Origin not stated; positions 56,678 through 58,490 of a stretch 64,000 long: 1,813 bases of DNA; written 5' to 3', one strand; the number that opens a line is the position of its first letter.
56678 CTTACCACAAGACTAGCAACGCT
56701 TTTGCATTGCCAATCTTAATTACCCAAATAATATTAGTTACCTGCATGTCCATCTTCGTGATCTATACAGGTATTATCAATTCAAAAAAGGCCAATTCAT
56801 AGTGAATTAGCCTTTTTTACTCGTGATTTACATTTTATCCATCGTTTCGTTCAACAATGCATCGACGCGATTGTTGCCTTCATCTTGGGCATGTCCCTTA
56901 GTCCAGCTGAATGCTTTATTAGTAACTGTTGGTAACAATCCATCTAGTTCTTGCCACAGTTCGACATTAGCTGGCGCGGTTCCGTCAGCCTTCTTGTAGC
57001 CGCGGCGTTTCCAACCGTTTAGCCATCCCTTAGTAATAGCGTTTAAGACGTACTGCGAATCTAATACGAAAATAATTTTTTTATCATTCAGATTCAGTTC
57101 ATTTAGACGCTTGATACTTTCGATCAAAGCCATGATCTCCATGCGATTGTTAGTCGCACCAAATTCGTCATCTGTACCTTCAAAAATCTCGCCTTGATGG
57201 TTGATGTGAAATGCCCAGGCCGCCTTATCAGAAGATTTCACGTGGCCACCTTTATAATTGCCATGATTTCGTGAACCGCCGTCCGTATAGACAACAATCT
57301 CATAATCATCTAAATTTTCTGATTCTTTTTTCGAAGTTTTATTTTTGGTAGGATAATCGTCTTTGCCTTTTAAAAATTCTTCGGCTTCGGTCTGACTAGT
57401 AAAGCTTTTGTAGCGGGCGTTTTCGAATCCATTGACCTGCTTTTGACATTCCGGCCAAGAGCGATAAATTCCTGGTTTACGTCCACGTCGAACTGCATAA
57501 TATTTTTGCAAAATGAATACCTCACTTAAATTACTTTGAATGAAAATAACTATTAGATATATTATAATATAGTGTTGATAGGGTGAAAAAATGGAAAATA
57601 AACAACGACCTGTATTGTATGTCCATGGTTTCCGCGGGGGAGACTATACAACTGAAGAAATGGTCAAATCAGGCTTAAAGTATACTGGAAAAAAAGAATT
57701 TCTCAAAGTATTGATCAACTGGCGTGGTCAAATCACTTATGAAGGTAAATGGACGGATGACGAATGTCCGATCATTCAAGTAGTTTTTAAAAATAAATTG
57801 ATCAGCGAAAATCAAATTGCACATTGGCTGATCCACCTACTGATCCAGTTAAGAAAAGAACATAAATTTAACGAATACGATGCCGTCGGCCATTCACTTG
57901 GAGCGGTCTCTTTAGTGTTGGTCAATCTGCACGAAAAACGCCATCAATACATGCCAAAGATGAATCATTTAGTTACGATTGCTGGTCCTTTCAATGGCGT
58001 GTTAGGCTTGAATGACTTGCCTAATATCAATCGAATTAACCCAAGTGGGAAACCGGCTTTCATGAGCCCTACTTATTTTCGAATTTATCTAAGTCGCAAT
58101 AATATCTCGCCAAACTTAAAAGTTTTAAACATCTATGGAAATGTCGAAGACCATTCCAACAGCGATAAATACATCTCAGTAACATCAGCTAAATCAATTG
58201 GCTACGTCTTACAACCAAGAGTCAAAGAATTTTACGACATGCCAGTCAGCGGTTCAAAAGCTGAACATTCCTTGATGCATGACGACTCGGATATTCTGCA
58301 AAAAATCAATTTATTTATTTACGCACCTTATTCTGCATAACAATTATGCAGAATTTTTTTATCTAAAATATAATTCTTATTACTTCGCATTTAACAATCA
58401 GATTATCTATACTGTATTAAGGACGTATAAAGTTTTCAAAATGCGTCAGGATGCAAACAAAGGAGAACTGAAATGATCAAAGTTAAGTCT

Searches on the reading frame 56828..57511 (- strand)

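Call 70: search_protein_families(library=pfam, proteins=[window:56828-57511:-], max_evalue=0.00001)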
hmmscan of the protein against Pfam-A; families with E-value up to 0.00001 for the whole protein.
window:56828-57511:- (227 aa): 2 families
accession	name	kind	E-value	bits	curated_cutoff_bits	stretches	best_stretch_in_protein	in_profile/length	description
PF01693.22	Cauli_VI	-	6.3e-24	84.4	21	1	3-46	1-44/44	Ribonuclease H1 N-terminal domain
PF00075.30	RNase_H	-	8.6e-22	78.3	25.8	1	71-222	3-138/141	RNase H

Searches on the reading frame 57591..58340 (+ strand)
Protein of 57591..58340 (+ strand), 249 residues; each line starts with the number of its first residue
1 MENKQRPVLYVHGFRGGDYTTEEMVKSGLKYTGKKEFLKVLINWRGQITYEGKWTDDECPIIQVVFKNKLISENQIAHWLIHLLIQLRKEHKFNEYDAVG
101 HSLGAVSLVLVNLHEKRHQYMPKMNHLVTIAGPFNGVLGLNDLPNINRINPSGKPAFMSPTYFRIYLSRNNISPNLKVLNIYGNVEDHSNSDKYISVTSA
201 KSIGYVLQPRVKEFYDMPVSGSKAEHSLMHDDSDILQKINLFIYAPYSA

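Call 70: search_protein_families(library=pfam, proteins=[window:57591-58340:+], max_evalue=0.00001)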
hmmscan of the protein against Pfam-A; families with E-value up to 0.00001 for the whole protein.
window:57591-58340:+ (249 aa): 1 family
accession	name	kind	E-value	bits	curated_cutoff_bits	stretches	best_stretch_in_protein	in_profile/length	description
PF06028.17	DUF915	-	6.4e-48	163.8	22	1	3-244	9-253/255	Alpha/beta hydrolase of unknown function (DUF915)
